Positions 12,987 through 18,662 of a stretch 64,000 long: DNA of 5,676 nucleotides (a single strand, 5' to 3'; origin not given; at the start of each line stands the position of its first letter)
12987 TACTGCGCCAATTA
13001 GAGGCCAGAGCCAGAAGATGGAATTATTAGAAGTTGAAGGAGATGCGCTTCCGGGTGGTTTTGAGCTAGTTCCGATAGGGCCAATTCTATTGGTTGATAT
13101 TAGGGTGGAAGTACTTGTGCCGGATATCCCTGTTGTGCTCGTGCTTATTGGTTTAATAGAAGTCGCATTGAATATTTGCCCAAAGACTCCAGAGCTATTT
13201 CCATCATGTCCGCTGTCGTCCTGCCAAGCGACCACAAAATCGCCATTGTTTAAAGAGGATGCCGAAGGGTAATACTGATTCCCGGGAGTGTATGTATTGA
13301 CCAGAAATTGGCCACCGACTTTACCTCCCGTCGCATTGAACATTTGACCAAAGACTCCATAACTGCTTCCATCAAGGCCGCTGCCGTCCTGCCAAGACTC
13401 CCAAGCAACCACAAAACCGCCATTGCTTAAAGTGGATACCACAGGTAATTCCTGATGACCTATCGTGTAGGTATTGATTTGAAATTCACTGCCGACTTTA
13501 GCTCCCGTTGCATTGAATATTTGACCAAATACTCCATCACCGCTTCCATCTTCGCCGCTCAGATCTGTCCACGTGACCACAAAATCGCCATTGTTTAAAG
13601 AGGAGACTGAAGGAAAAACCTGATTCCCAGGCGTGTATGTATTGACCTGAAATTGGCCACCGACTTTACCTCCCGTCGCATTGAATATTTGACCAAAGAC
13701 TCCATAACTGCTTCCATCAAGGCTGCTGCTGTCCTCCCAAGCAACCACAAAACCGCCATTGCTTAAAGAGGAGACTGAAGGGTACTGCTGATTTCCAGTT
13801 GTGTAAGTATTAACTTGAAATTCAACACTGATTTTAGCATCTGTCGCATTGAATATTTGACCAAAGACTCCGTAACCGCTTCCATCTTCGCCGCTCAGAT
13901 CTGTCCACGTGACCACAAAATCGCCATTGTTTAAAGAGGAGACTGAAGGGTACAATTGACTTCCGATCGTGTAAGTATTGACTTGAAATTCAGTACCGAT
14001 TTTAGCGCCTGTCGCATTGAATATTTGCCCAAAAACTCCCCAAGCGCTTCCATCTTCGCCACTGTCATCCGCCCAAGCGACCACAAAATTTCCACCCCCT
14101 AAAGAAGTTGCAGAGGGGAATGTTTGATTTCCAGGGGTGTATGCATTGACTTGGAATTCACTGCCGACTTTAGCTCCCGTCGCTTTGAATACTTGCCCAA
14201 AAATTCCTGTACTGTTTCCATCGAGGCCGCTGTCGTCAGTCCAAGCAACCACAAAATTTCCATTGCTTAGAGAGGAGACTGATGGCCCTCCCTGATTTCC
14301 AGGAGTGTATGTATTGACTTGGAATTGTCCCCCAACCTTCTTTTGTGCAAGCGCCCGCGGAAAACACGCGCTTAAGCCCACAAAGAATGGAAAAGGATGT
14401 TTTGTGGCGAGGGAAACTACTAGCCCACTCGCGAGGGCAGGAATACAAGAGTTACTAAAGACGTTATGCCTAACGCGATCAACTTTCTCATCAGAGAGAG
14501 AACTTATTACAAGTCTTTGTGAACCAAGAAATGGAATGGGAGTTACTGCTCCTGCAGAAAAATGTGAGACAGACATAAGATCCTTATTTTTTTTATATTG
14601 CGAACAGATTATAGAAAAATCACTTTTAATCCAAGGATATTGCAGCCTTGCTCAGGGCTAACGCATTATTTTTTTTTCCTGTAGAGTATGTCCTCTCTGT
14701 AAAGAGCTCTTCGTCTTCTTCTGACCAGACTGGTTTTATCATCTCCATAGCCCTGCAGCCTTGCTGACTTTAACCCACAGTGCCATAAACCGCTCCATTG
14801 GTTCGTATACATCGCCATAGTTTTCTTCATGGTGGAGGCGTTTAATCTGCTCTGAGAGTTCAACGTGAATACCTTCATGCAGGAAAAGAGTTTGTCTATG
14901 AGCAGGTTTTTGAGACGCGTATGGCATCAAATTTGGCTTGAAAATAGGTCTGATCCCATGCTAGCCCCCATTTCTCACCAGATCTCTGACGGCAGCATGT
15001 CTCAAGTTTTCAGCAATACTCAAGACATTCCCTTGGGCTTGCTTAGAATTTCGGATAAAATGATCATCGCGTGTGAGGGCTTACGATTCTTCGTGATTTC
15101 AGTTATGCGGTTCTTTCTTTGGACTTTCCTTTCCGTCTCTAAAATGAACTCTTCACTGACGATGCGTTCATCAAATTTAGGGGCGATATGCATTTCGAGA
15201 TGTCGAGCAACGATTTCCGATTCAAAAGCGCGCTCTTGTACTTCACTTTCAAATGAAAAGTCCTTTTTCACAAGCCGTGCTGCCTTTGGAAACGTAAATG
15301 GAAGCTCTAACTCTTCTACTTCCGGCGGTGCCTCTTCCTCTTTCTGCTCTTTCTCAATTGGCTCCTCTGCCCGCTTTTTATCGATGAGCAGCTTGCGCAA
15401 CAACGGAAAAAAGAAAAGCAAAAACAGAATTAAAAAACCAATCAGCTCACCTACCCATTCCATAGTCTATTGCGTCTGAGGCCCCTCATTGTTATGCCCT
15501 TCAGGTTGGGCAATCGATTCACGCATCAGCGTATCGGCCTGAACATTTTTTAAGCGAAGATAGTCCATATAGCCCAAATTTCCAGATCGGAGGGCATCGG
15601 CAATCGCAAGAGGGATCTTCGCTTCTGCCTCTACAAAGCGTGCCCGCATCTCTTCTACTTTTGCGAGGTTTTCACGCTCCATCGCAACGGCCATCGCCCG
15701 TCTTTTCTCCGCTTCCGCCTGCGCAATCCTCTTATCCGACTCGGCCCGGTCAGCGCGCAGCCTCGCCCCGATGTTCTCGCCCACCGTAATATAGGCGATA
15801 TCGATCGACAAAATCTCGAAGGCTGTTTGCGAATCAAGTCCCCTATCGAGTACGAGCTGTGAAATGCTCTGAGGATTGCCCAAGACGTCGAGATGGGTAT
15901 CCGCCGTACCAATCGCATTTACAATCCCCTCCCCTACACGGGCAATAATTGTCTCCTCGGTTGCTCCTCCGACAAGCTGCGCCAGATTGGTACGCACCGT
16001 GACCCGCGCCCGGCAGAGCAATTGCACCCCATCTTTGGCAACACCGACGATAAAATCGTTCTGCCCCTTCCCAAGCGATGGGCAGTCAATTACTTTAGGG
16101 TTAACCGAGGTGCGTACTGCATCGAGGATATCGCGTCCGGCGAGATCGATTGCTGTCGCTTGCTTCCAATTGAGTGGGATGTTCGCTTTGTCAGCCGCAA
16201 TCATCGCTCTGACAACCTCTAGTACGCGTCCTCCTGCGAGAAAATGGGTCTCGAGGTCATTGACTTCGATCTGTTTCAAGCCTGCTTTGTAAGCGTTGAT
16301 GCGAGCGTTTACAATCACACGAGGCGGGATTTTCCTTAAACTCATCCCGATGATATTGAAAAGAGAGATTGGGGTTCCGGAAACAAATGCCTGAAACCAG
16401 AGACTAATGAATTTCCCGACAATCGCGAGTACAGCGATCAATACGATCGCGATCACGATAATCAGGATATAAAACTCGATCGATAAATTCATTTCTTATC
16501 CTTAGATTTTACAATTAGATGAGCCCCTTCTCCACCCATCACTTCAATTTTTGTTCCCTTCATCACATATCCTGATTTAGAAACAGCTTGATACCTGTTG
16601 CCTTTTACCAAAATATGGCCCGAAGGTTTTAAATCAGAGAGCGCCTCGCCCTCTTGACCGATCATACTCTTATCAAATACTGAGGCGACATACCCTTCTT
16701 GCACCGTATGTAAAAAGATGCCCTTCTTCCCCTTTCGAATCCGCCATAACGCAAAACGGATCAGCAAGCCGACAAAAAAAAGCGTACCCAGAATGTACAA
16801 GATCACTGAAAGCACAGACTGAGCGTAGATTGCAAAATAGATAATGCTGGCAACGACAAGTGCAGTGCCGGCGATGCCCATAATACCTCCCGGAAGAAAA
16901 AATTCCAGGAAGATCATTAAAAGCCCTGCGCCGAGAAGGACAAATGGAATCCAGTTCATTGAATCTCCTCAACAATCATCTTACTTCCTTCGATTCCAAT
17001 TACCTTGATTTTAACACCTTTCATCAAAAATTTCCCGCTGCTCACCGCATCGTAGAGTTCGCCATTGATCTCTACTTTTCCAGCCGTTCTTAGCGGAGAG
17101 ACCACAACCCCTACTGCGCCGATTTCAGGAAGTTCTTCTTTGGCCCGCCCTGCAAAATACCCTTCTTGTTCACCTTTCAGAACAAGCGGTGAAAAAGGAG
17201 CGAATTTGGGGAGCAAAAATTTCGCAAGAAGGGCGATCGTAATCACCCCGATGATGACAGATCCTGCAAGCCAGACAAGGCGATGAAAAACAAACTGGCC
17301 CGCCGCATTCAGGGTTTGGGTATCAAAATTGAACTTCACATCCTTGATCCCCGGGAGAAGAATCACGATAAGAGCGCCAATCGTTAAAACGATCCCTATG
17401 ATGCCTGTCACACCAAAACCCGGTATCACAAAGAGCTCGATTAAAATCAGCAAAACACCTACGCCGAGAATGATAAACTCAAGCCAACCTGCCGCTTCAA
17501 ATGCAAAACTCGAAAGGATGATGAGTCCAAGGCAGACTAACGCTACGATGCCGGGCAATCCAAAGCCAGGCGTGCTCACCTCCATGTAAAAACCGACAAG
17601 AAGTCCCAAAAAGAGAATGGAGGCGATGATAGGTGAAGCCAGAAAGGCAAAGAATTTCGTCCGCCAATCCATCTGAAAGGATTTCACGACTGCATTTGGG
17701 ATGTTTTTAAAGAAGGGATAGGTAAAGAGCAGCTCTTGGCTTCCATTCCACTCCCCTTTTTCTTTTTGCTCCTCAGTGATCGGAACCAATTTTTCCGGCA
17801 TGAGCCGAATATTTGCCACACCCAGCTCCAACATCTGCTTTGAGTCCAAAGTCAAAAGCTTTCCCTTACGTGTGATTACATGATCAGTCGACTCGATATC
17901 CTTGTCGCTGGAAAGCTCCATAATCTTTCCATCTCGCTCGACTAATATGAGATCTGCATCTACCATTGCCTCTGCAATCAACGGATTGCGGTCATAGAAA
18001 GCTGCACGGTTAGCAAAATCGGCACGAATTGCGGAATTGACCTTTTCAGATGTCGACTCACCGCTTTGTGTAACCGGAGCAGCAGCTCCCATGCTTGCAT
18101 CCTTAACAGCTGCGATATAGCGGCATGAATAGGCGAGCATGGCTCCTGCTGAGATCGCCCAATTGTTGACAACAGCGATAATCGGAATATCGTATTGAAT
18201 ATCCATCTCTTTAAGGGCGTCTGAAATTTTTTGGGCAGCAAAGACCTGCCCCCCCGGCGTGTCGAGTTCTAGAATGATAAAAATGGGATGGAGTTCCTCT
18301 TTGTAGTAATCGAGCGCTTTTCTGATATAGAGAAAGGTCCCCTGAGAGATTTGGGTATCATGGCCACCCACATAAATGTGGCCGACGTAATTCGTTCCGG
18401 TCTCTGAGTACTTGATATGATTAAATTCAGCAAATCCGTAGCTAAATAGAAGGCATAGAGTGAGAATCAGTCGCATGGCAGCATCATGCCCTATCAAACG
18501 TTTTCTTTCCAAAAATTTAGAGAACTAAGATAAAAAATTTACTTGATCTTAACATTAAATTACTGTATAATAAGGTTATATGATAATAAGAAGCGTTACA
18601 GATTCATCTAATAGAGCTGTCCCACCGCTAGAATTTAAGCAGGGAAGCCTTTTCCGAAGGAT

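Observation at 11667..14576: Type I (eukaryote-like) receptor kinase topology in a bacterium: N-terminal ectodomain, TM, C-terminal Hanks kinase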

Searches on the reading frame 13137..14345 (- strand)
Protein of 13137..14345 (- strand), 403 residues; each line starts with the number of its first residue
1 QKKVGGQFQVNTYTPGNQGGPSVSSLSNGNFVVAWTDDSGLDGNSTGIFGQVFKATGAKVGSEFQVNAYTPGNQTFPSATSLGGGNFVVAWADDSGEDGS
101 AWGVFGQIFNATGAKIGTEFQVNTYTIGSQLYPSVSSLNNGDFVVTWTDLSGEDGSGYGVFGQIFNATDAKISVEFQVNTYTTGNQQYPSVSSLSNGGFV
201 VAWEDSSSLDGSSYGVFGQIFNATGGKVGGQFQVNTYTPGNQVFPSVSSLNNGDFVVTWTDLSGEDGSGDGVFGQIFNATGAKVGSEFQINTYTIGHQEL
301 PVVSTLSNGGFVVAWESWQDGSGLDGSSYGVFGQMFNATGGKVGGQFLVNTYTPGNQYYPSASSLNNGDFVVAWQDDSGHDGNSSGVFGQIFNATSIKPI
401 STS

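Call 54: predict_structure(alignment_id=A3)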
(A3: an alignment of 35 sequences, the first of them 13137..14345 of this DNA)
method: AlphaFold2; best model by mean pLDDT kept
length: 403 residues; sequences in the alignment: 35
mean_pLDDT: 87.8   pTM: 0.90
mean pLDDT of the five models: 87.8, 87.4, 86.4, 85.7, 85.4
residues with pLDDT >= 90: 254; 70-90: 113; 50-70: 27; < 50: 9
segments of 3 or more residues with pLDDT < 50: 398-403
pLDDT, mean of each block of 10 residues (from residue 1): 81 78 96 92 84 94 86 92 96 87 95 94 88 96 96 86 95 91 88 96 88 89 94 81 95 96 80 94 93 76 95 85 60 92 86 78 95 87 81 68 37
secondary structure, 60 per line:
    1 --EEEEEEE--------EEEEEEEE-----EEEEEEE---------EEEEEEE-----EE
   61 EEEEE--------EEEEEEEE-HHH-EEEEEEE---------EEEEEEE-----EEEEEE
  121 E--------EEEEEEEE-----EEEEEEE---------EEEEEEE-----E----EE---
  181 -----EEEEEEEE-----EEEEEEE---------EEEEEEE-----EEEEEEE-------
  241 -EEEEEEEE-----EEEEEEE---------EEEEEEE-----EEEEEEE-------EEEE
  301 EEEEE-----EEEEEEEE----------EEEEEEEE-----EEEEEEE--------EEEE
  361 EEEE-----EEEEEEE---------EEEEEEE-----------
elements in order: E3-9 E18-25 E31-37 E47-53 E59-65 E74-81 E87-93 E103-109 E115-121 E130-137 E143-149 E159-165 E186-193 E199-205 E215-221 E227-233 E242-249 E255-261 E271-277 E283-289 E297-305 E311-318 E329-336 E342-348 E357-364 E370-376 E386-392
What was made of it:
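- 13143..14345 (-): Residues 78-478: seven 56-aa repeats forming a 7-bladed beta-propeller ectodomain. AlphaFold2 pLDDT 87.8, pTM 0.90 (call 54).
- On 7-bladed beta-propeller (CylK-like bacterial extracellular repeat): 28 strands, pTM 0.90 (call 54).
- Checked: AlphaFold2 folds them as a 7-bladed, 4-stranded propeller (pLDDT 87.8, pTM 0.90; call 54).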

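Call 57: fold_search(model_id=the predicted structure, library=pdb)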
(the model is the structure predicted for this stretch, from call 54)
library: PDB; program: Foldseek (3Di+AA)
matches with E <= 10: 928; with E <= 0.001: 573
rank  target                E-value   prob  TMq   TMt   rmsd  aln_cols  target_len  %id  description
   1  7fh7                  1.0e-14  1.00  0.78  0.49   3.7       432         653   14  Friedel-Crafts alkylation enzyme CylK mutant Y37F (released 2022-02-16)
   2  7roo                  1.5e-14  1.00  0.73  0.47   4.0       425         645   14  Crystal structure of Friedel-Crafts alkylating enzyme CylK from Cylindospermum licheniforme with bromide (released 2022-03-23)
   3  5hx0_B                2.9e-12  1.00  0.56  0.61   6.4       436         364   11  Crystal structure of unknown function protein Dfer_1899 fromDyadobacter fermentans DSM 18053 (released 2016-02-17)
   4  5hx0_A                8.0e-12  1.00  0.54  0.59   9.1       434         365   12  Crystal structure of unknown function protein Dfer_1899 fromDyadobacter fermentans DSM 18053 (released 2016-02-17)
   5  7esn_A                1.2e-11  1.00  0.59  0.55   6.8       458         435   12  Crystal structure of a L-rhamnose-alpha-1,4-D-glucuronate lyase from Fusarium oxysporum 12S, H105F Rha-GlcA complex (released 2021-08-04)
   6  7esk_A                1.2e-11  1.00  0.58  0.57   7.0       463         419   12  Crystal structure of a L-rhamnose-alpha-1,4-D-glucuronate lyase from Fusarium oxysporum 12S, Ligand free form (released 2021-08-04)
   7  3h6j                  1.3e-10  1.00  0.51  0.47   9.1       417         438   12  Crystal structure of a putative neuraminidase from Pseudomonas aeruginosa (released 2009-05-12)
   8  2ya4_B                3.9e-10  1.00  0.50  0.44  11.6       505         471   10  Crystal structure of Streptococcus pneumoniae NanA (TIGR4) (released 2011-04-27)
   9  7mhu_A                4.2e-10  1.00  0.51  0.54   9.6       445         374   10  Sialidase24 apo (released 2022-02-23)
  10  2w20_B                4.4e-10  1.00  0.51  0.45  11.4       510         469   10  Structure of the catalytic domain of the native NanA sialidase from Streptococcus pneumoniae (released 2008-12-23)
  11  2w38                  4.9e-10  1.00  0.51  0.48   8.0       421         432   11  Crystal structure of the pseudaminidase from Pseudomonas aeruginosa (released 2008-12-23)
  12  5mum                  7.5e-10  1.00  0.62  0.63   5.7       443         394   12  Glycoside Hydrolase BACINT_00347 (released 2017-04-26)
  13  5mvh                  1.1e-09  1.00  0.62  0.63   5.9       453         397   12  Glycoside Hydrolase BACCELL_00856 (released 2017-04-26)
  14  7a54_A                1.1e-09  1.00  0.48  0.42  11.8       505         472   10  Two copies of the catalytic domain of NanA sialidase from Streptococcus pneumoniae juxtaposed in the P212121 space gro (released 2020-11-18)
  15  2ya7_B                1.1e-09  1.00  0.50  0.44  11.7       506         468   10  Crystal structure of Streptococcus pneumoniae NanA (TIGR4) in complex with Zanamivir (released 2011-04-27)
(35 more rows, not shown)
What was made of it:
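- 13143..14345 (-): Best PDB match is the CylK propeller, TM 0.73-0.78 (call 57).
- On 7-bladed beta-propeller (CylK-like bacterial extracellular repeat): CylK TM 0.73-0.78 (call 57).
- Closest known: CylK Friedel-Crafts alkylase beta-propeller. Same: Best structural match for the ectodomain (Foldseek E 1e-14, TM 0.73-0.78; call 57).
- Propeller model pTM 0.90, with CylK as nearest solved structure (calls 54, 57).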

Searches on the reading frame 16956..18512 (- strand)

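Call 9: search_protein_families(library=pfam, proteins=[window:16956-18512:-], max_evalue=0.001)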
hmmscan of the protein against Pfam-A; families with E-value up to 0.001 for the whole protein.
window:16956-18512:- (518 aa): 4 families
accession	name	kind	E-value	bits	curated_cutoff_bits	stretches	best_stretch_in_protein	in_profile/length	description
PF25145.1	NfeD1b_N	-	1.2e-30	106.9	40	1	52-203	8-157/189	NfeD1b, N-terminal domain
PF24961.1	NfeD_membrane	-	2.2e-20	73.3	26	1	296-431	2-119/119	NfeD integral membrane domain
PF01957.25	NfeD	-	3.7e-14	53.1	29.1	1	464-515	5-56/57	NfeD-like C-terminal, partner-binding domain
PF01972.22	SDH_protease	-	9.4e-05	22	31.3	1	76-147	93-158/286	ClpP-like SDH-type serine proteinase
